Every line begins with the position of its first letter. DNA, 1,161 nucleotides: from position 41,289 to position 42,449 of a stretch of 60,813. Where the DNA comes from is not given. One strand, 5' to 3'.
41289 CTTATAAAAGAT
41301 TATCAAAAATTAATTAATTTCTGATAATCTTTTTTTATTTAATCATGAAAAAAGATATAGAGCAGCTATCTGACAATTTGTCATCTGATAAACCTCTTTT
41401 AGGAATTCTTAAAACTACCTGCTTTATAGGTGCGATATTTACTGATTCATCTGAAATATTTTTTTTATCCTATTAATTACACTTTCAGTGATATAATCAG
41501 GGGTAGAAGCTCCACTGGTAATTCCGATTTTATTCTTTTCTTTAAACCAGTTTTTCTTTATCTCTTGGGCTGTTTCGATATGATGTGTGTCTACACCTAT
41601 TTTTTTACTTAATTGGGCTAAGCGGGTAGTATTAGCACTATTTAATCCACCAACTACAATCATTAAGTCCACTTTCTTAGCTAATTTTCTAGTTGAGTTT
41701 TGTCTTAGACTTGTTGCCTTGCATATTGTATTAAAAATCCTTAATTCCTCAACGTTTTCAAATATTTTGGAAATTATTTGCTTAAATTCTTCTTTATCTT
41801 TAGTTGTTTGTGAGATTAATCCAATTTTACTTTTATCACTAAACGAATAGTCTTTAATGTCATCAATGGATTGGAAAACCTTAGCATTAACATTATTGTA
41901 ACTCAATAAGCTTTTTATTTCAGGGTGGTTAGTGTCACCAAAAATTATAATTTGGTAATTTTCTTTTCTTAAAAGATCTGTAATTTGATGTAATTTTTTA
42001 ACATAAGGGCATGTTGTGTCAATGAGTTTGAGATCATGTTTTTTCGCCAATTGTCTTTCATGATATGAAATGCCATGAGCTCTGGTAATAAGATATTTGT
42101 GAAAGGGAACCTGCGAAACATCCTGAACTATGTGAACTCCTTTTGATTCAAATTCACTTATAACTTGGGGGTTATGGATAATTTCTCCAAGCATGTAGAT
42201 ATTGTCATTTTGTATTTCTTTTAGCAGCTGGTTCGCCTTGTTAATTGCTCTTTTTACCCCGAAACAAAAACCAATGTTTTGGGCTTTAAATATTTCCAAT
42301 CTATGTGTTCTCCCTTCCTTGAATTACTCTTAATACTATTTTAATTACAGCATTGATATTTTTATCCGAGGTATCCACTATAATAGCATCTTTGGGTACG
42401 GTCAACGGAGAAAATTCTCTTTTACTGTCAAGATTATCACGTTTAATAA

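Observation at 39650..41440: Repeat orientation follows local transcription in all ten copies, including the only two inverted copies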

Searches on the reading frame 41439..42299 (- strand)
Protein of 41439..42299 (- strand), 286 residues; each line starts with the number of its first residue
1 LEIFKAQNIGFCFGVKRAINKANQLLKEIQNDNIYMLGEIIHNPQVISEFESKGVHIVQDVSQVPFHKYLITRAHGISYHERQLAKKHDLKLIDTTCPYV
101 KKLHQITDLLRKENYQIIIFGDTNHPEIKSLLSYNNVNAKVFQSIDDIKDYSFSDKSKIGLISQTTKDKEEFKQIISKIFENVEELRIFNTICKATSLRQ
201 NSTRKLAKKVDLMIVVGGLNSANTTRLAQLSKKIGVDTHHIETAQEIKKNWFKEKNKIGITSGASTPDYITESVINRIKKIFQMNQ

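Call 39: search_protein_families(library=ncbifam, proteins=[window:41439-42299:-], max_evalue=0.00001)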
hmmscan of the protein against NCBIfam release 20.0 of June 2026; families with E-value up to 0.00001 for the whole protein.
window:41439-42299:- (286 aa): 8 families
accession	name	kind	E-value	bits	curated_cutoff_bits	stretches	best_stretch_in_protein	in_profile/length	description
NF000907.0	PRK00087.1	equivalog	1.3e-97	327.6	624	1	1-285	1-282/671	bifunctional 4-hydroxy-3-methylbut-2-enyl diphosphate reductase/30S ribosomal protein S1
TIGR00216.1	ispH_lytB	equivalog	8.8e-91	304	187.85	1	2-281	1-282/282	4-hydroxy-3-methylbut-2-enyl diphosphate reductase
NF002187.0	PRK01045.1-1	equivalog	5.1e-89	298.1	276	1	1-283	1-280/282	4-hydroxy-3-methylbut-2-enyl diphosphate reductase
NF009024.0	PRK12360.1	equivalog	2.6e-86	289.4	387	1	1-280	1-280/281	4-hydroxy-3-methylbut-2-enyl diphosphate reductase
NF002188.0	PRK01045.1-2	equivalog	1.1e-67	228.3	420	1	1-282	1-285/315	4-hydroxy-3-methylbut-2-enyl diphosphate reductase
NF002190.0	PRK01045.1-4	subfamily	3.9e-63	213.3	389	1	2-284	8-295/321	4-hydroxy-3-methylbut-2-enyl diphosphate reductase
NF002189.0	PRK01045.1-3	equivalog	5.3e-60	203.1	444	1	3-280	16-295/326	4-hydroxy-3-methylbut-2-enyl diphosphate reductase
NF009911.0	PRK13371.1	equivalog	9.4e-50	169.8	440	2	3-135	57-195/405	4-hydroxy-3-methylbut-2-enyl diphosphate reductase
